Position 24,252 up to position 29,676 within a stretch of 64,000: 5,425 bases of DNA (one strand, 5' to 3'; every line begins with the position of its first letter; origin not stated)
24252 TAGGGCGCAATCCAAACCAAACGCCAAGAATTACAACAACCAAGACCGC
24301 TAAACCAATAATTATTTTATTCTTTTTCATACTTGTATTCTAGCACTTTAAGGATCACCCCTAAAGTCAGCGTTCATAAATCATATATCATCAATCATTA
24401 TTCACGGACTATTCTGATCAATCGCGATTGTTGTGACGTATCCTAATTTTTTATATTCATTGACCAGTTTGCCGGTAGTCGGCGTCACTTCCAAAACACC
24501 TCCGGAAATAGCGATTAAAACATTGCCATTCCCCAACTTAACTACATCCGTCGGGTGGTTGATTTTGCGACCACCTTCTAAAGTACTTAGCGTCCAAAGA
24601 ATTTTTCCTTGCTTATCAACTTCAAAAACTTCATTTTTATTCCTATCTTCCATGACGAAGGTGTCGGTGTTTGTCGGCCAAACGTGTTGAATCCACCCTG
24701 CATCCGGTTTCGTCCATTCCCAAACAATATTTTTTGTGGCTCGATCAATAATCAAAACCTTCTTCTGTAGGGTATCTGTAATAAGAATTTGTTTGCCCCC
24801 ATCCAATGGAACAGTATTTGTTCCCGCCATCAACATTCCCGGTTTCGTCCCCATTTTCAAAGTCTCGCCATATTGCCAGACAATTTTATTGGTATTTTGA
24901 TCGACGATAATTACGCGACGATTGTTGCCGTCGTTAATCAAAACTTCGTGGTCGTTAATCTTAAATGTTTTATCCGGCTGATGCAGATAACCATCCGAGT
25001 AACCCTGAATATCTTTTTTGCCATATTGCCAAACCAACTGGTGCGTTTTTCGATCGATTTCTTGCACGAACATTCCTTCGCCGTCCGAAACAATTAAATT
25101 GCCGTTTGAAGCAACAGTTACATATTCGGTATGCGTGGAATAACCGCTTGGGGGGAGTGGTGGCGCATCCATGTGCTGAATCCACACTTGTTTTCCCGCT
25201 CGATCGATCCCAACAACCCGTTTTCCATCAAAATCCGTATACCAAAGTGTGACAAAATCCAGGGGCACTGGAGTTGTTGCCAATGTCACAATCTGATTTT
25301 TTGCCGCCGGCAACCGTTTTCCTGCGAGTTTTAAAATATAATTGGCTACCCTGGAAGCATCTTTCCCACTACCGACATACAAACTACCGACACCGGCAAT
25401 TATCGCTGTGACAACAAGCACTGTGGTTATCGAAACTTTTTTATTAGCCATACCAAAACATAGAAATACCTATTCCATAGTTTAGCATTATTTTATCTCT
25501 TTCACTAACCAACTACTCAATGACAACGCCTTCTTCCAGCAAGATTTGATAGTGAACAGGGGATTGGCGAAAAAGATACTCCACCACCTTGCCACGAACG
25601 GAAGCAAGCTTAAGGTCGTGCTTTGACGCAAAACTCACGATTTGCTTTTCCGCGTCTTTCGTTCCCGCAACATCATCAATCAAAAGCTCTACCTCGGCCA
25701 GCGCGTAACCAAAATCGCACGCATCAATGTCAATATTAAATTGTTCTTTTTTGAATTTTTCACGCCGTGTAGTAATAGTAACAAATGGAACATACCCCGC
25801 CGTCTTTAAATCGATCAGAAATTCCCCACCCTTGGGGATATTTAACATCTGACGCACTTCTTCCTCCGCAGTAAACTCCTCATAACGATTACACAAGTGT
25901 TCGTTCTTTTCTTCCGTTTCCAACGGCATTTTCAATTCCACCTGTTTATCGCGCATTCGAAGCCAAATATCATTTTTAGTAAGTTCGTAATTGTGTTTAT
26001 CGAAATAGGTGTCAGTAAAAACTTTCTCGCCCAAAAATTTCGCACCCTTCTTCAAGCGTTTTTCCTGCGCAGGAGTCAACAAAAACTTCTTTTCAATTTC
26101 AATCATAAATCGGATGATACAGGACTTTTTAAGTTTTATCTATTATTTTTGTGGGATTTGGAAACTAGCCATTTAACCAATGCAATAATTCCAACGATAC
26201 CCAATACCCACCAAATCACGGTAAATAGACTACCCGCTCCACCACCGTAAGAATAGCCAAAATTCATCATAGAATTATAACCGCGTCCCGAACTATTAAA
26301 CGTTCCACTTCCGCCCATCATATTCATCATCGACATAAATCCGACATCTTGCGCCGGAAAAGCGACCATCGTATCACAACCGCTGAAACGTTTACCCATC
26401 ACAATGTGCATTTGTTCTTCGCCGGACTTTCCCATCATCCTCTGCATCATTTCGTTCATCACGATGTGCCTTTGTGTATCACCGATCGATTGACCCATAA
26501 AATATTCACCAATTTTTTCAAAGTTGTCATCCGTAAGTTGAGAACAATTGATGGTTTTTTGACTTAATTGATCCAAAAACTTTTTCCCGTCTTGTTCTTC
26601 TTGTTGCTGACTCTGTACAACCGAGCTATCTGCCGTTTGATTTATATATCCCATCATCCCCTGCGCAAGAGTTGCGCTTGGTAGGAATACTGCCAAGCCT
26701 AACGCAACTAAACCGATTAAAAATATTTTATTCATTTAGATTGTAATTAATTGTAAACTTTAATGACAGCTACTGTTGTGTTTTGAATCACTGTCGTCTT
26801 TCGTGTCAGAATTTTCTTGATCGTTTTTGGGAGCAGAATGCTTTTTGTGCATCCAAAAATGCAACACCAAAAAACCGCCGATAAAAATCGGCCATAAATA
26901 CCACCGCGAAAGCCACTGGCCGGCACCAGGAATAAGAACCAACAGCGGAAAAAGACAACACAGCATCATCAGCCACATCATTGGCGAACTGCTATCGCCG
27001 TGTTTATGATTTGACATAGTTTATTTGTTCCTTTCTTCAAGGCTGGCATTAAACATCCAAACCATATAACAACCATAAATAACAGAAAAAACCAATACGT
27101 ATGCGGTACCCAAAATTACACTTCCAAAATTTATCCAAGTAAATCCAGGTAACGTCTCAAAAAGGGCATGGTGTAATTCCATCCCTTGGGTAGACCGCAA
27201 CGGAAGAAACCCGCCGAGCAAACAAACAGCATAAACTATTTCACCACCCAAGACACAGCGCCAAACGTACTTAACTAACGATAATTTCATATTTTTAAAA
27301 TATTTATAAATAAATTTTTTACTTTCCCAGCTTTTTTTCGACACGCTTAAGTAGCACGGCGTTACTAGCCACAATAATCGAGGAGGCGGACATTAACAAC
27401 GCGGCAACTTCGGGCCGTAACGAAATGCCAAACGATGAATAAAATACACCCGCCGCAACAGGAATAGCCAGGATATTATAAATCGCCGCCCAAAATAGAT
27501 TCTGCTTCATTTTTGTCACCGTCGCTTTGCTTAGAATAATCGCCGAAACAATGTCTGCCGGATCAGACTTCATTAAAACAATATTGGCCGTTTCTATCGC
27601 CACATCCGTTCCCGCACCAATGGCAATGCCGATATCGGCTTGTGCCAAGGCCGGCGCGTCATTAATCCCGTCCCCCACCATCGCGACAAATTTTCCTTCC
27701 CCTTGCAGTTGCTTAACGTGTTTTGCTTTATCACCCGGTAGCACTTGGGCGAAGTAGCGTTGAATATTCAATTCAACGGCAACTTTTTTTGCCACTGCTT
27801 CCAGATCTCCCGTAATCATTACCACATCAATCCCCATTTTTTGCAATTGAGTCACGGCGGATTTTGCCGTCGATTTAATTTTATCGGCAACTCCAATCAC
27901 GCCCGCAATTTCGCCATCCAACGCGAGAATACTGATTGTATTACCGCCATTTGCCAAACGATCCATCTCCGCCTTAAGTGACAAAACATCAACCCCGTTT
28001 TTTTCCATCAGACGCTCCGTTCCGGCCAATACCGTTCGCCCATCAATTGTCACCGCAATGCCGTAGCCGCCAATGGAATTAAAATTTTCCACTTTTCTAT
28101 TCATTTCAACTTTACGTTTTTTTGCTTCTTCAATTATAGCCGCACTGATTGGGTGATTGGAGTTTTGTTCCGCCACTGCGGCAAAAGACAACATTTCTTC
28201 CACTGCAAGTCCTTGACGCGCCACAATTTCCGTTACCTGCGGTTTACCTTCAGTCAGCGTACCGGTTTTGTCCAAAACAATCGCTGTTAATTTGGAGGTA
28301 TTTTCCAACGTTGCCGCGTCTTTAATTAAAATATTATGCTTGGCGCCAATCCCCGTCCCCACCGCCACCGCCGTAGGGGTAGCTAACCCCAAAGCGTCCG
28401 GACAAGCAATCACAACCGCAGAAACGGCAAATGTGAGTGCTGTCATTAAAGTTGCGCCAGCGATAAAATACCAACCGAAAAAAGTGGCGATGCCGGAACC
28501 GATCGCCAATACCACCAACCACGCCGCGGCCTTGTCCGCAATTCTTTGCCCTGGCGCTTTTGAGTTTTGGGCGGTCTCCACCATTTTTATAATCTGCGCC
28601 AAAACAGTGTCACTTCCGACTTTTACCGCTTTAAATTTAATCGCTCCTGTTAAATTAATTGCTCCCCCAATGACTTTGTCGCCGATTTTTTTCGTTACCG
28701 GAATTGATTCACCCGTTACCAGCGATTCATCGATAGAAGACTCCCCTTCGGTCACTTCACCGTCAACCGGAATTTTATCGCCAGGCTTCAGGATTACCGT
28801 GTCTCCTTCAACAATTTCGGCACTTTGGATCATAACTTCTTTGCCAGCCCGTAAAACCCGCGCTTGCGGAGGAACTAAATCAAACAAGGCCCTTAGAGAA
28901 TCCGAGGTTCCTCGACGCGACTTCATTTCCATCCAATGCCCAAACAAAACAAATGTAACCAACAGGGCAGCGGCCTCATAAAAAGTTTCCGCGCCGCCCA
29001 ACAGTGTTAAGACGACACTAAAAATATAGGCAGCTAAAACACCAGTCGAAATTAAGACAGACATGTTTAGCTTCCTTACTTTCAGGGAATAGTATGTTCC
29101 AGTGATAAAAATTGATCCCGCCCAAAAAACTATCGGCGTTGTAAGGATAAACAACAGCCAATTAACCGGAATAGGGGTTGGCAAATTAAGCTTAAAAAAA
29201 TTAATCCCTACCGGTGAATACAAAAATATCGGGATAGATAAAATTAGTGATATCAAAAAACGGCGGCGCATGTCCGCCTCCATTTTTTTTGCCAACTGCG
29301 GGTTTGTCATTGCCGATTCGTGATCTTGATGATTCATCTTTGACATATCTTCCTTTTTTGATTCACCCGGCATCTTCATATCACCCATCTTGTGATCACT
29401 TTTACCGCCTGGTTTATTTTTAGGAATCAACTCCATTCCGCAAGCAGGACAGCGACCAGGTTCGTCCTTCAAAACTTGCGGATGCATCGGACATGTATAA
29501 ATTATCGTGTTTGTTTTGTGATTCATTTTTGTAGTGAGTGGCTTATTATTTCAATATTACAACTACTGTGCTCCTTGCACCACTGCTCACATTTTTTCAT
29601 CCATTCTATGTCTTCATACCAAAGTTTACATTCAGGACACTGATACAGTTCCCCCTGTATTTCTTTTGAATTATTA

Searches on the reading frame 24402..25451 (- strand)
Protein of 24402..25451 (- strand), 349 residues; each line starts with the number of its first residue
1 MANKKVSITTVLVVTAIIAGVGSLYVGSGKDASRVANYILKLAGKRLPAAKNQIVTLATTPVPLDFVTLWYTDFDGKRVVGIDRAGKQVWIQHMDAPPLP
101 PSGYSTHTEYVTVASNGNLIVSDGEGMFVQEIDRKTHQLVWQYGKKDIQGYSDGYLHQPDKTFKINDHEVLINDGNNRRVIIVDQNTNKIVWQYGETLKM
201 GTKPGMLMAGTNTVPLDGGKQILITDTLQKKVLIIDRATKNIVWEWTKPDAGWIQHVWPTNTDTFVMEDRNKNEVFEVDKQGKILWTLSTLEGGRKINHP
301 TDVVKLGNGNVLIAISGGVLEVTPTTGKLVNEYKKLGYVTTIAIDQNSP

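Call 76: search_protein_families(library=pfam, proteins=[window:24402-25451:-], max_evalue=0.0001)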
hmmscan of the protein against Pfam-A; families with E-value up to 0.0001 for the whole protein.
window:24402-25451:- (349 aa): 2 families
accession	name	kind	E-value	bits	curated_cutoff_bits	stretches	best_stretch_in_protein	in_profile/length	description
PF13360.13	PQQ_2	-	2.9e-14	53.7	27.6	2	178-334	3-145/233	Outer membrane protein assembly factor BamB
PF22701.2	Mala_s_1-like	-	2.1e-06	28.1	27.5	0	213-347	3-140/195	Mal s 1 allergenic protein-like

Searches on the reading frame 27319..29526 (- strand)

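Call 8: search_protein_families(library=pfam, proteins=[window:27319-29526:-], max_evalue=0.001)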
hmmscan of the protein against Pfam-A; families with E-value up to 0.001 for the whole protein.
window:27319-29526:- (735 aa): 4 families
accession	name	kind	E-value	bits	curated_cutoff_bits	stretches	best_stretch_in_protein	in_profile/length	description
PF00122.25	E1-E2_ATPase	-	2.5e-55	187.2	28.1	1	217-397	2-181/181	E1-E2 ATPase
PF00702.32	Hydrolase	-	1.4e-33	117.4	26.4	1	414-631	2-191/191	haloacid dehalogenase-like hydrolase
PF19335.5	HMBD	-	2.5e-13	50.2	23.6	1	10-36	2-28/28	Heavy metal binding domain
PF08282.18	Hydrolase_3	-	1.9e-05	24.9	20.9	0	605-655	197-247/255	haloacid dehalogenase-like hydrolase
